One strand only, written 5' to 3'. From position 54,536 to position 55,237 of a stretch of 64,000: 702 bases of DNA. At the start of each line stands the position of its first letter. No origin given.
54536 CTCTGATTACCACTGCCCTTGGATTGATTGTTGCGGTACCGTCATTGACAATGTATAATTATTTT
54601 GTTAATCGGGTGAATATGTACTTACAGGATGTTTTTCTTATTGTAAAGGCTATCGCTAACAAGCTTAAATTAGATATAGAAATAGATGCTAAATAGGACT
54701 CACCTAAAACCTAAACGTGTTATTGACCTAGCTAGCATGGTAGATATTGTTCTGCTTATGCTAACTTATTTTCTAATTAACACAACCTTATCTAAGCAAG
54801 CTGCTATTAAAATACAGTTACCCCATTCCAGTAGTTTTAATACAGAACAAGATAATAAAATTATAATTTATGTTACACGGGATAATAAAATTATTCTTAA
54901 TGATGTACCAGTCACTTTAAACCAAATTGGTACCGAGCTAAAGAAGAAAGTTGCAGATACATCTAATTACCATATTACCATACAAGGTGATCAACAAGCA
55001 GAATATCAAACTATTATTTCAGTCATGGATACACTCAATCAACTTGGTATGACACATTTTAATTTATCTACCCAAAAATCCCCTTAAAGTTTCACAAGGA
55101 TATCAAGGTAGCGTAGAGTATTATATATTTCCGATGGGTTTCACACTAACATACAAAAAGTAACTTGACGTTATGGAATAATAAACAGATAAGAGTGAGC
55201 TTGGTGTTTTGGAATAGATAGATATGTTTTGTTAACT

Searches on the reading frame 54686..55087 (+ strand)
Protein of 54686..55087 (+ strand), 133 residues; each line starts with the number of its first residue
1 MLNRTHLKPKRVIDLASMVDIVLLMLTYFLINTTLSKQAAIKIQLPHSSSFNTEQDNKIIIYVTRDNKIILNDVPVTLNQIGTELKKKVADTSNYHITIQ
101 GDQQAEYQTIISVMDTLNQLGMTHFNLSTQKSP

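Call 31: search_protein_families(library=pfam, proteins=[window:54686-55087:+], max_evalue=0.01)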
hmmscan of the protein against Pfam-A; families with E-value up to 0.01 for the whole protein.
window:54686-55087:+ (133 aa): 1 family
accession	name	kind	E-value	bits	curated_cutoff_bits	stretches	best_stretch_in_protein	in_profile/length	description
PF02472.21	ExbD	-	7.1e-29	100.9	25.4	1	12-131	7-127/128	Biopolymer transport protein ExbD/TolR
